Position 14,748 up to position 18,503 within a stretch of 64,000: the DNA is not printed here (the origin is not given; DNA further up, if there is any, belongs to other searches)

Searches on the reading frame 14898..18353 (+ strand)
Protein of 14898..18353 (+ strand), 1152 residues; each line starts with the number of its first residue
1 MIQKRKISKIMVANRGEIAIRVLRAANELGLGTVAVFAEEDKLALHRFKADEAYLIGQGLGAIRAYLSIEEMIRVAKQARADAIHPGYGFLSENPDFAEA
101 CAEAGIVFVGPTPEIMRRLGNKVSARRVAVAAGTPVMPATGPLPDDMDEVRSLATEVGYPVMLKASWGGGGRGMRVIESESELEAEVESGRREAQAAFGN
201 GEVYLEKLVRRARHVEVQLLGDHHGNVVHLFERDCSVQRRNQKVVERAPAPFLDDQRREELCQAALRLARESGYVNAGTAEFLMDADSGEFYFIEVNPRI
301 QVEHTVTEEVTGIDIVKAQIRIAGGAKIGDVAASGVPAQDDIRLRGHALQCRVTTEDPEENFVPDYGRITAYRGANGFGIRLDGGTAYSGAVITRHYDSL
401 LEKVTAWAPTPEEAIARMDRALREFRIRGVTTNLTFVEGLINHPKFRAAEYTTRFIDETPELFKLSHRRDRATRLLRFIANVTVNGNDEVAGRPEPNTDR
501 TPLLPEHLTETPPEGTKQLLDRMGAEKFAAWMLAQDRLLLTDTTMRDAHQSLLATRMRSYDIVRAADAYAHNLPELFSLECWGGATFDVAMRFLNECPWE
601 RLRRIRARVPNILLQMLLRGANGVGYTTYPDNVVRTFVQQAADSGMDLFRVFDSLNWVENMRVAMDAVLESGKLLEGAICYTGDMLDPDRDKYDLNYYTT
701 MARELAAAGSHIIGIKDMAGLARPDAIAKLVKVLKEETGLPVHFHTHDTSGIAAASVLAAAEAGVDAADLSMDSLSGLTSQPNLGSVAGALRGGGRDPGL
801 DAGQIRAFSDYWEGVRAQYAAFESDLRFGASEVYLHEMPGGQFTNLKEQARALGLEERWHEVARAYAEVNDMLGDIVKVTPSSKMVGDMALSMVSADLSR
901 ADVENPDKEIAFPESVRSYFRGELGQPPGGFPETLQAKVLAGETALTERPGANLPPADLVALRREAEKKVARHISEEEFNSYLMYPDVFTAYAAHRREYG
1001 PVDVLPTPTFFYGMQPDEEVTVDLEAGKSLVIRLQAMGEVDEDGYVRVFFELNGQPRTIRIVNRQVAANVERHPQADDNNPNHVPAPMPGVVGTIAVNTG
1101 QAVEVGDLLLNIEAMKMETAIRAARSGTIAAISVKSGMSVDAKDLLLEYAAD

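Call 9: search_protein_families(library=pfam, proteins=[window:14898-18353:+], max_evalue=0.001)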
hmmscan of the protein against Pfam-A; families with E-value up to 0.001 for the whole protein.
window:14898-18353:+ (1152 aa): 10 families
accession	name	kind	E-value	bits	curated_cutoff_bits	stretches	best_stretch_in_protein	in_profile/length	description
PF02436.23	PYC_OADA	-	1.4e-77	260.4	27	1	833-1032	1-200/201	Conserved carboxylase domain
PF02786.22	CPSase_L_D2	-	5.2e-74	248.8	19.8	1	122-328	2-208/211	Carbamoyl-phosphate synthase L chain, ATP binding domain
PF00289.28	Biotin_carb_N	-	1.7e-41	141.6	25.5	1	7-116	2-110/110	Biotin carboxylase, N-terminal domain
PF02785.25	Biotin_carb_C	-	4.4e-33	114.1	32.4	1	350-458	1-108/108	Biotin carboxylase C-terminal domain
PF00364.28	Biotin_lipoyl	-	5.2e-15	55.5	22.1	1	1083-1147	2-71/73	Biotin-requiring enzyme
PF00682.25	HMGL-like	-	2.9e-13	50.3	29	1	690-810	136-258/260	HMGL-like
PF02222.28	ATP-grasp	-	1.4e-08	35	27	1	146-300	18-163/179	ATP-grasp domain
PF07478.18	Dala_Dala_lig_C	-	3.8e-06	27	24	1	148-298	26-174/204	D-ala D-ala ligase C-terminus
PF13533.13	Biotin_lipoyl_2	-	0.0002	21.5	29.8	0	1086-1112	5-31/32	Biotin-lipoyl like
PF13437.12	HlyD_3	-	0.00056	21.1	22.2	0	1085-1114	3-32/106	HlyD family secretion protein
